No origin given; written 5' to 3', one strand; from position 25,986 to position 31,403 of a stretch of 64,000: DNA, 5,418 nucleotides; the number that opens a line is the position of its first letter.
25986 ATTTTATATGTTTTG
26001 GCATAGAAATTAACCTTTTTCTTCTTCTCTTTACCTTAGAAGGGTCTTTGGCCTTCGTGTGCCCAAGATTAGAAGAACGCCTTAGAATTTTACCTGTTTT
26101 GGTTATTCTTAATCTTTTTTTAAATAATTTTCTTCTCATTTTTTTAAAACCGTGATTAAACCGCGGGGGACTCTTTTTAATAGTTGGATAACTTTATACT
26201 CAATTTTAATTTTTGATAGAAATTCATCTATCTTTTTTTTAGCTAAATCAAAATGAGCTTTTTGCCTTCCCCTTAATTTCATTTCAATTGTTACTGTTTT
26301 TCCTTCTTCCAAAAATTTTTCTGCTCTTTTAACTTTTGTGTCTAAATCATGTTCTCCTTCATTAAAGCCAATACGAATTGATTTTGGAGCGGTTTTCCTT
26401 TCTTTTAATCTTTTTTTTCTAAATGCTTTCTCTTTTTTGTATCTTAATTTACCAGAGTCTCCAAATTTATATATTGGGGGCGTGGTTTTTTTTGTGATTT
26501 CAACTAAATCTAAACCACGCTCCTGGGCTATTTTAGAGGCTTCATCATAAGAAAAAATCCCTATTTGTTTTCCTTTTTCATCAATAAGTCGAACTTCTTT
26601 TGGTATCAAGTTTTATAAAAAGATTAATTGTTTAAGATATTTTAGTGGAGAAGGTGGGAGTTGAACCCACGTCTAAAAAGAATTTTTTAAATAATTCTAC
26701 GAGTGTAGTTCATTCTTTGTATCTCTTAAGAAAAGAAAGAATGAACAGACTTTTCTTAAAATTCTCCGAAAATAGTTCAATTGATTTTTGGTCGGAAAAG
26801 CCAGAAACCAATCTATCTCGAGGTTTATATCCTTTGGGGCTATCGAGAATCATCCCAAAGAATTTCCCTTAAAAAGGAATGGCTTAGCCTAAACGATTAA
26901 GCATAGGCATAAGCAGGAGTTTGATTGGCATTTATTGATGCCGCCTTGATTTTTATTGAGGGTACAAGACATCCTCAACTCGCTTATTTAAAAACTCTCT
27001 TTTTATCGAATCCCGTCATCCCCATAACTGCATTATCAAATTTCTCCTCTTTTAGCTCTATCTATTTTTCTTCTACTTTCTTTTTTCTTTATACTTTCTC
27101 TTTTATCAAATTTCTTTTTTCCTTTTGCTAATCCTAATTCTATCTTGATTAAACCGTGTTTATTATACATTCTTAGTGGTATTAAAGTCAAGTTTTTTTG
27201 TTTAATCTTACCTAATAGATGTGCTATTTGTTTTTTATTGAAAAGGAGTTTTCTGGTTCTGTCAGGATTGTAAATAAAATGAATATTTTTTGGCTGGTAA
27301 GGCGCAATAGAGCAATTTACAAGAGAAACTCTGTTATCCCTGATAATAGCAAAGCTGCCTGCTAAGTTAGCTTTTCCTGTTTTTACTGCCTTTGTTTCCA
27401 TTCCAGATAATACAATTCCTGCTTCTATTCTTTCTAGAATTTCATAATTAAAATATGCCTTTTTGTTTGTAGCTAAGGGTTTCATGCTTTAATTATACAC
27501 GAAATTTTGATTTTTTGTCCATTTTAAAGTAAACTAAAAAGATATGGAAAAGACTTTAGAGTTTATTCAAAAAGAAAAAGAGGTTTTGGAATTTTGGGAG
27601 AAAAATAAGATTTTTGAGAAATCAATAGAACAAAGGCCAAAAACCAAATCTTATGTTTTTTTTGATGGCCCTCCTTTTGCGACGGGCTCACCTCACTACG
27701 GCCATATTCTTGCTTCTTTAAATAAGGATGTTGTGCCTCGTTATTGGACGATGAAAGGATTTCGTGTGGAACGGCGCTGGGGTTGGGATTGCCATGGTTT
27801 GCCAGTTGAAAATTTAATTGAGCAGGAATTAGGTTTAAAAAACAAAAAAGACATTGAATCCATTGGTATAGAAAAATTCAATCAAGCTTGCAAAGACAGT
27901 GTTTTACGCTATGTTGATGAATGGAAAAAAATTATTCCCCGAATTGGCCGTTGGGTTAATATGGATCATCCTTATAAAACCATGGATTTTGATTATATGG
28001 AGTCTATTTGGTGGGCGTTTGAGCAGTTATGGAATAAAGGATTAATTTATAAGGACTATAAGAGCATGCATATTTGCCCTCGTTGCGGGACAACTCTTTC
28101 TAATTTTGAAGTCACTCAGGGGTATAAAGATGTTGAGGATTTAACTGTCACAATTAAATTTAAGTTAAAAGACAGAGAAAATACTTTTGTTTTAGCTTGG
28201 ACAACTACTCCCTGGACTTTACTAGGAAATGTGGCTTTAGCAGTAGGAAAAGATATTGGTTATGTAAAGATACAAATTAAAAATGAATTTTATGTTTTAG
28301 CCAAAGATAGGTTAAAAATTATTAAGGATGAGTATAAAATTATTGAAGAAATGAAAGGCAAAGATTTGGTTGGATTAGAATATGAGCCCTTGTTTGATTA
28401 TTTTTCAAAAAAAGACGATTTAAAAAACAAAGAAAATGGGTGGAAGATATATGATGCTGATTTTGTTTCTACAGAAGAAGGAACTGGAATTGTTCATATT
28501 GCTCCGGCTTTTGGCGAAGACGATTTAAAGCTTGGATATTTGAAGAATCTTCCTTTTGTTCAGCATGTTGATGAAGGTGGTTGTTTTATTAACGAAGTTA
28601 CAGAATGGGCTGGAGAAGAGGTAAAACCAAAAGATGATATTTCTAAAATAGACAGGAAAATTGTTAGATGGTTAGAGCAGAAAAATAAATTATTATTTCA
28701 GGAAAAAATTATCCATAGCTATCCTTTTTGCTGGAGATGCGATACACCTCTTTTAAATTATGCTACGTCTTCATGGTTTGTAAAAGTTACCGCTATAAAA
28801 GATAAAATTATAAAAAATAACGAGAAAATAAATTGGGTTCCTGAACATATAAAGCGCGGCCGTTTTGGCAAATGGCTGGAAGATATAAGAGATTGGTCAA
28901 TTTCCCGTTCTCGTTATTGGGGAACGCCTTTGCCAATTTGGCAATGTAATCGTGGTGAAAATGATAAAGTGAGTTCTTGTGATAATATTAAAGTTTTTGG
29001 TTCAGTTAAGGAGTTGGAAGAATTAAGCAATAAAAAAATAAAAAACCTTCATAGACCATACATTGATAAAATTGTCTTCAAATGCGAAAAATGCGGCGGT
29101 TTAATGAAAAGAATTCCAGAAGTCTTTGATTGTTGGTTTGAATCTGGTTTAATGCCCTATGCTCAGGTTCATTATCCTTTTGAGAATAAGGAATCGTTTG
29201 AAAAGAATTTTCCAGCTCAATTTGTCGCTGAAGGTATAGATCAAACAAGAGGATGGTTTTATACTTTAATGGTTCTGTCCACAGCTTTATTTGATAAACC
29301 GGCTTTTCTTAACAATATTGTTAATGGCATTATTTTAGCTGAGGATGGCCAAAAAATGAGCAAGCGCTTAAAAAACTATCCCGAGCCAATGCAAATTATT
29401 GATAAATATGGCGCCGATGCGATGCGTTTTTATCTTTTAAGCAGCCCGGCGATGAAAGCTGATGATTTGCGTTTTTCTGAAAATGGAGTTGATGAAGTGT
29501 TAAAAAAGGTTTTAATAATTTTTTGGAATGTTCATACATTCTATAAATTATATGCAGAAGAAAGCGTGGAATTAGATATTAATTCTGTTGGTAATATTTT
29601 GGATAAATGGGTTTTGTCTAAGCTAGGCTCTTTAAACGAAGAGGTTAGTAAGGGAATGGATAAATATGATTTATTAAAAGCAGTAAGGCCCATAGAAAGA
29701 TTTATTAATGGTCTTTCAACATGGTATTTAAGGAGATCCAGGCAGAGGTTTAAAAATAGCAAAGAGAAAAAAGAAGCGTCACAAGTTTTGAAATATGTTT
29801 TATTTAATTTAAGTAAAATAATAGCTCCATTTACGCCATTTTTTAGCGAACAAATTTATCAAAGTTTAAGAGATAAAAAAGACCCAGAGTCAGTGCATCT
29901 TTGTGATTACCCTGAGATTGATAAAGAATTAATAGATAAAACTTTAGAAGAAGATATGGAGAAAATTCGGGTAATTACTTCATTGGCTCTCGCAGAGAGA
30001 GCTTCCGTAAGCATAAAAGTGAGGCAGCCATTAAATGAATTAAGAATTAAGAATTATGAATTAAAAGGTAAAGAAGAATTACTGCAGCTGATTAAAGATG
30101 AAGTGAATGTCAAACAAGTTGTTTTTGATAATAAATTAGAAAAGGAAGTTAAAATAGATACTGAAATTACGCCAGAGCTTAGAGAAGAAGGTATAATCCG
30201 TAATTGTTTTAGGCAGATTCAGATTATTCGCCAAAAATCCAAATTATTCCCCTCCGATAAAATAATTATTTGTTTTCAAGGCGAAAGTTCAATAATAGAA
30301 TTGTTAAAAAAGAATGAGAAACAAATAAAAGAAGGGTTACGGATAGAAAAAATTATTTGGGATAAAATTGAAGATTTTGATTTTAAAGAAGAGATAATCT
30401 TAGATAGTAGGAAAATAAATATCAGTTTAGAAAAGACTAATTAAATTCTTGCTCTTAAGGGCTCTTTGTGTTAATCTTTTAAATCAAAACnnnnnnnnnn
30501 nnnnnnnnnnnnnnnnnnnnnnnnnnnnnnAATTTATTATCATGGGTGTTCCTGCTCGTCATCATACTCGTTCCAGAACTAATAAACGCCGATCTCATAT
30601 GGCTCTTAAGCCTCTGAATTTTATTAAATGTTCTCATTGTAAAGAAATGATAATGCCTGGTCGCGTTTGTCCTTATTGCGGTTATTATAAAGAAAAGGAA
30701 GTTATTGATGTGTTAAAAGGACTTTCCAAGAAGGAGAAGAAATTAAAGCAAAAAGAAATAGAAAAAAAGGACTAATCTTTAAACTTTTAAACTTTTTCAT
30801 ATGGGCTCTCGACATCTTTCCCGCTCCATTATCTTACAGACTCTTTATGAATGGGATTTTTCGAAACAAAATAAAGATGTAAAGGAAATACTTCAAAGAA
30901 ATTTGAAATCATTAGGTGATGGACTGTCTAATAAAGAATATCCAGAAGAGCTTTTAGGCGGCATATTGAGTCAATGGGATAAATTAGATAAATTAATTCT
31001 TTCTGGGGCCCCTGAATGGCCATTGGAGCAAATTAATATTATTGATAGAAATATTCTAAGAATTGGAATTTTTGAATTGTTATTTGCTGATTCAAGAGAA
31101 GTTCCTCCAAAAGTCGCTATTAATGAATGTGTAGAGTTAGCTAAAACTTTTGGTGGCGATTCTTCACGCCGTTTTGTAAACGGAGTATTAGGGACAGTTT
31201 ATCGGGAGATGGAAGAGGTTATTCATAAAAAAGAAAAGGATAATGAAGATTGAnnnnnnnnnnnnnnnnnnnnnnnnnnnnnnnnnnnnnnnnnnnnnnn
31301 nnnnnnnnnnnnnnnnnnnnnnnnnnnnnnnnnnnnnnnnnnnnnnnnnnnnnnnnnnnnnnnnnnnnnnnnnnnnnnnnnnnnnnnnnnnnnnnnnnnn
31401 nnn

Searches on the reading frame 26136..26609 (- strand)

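Call 18: search_protein_families(library=pfam, proteins=[window:26136-26609:-], max_evalue=1e-8)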
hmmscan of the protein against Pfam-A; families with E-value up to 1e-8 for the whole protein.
window:26136-26609:- (157 aa): 2 families
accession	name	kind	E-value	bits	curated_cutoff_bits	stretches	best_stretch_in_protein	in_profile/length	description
PF05198.21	IF3_N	-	3.9e-20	72.2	26.9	1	4-64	8-68/70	Translation initiation factor IF-3, N-terminal domain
PF00707.27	IF3_C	-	4e-14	52.7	34.8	1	76-155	4-83/86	Translation initiation factor IF-3, C-terminal domain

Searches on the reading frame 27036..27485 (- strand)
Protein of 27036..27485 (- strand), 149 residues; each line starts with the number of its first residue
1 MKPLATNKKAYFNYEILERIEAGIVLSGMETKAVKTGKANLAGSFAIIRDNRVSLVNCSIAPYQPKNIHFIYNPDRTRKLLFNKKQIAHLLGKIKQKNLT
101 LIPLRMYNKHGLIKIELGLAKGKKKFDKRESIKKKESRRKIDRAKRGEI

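Call 18: search_protein_families(library=pfam, proteins=[window:27036-27485:-], max_evalue=1e-8)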
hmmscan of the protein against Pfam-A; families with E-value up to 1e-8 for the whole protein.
window:27036-27485:- (149 aa): 1 family
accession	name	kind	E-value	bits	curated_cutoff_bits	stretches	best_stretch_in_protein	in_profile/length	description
PF01668.23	SmpB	-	2e-50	170.9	27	1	5-145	2-141/143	SmpB protein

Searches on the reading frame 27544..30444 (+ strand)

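Call 18: search_protein_families(library=pfam, proteins=[window:27544-30444:+], max_evalue=1e-8)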
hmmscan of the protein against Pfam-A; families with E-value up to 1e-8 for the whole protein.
window:27544-30444:+ (966 aa): 4 families
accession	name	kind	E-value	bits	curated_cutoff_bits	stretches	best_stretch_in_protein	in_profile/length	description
PF00133.28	tRNA-synt_1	-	2.3e-140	468.4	22.7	1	14-639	2-410/414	tRNA synthetases class I (I, L, M and V)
PF08264.19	Anticodon_1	-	7.3e-31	107.5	25.1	1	687-831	1-145/148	Anticodon-binding domain of tRNA ligase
PF09334.17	tRNA-synt_1g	-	5.2e-17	62.1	20.1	0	559-653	286-375/391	tRNA synthetases class I (M)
PF19302.4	DUF5915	-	3e-14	53.4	27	1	868-964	101-194/195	Domain of unknown function (DUF5915)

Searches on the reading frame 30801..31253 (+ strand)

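Call 18: search_protein_families(library=pfam, proteins=[window:30801-31253:+], max_evalue=1e-8)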
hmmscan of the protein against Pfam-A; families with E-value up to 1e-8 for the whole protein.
window:30801-31253:+ (150 aa): 1 family
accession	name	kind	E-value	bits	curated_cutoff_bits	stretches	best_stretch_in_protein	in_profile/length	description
PF01029.23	NusB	-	3.8e-32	111.9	23.1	1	7-135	3-133/133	NusB family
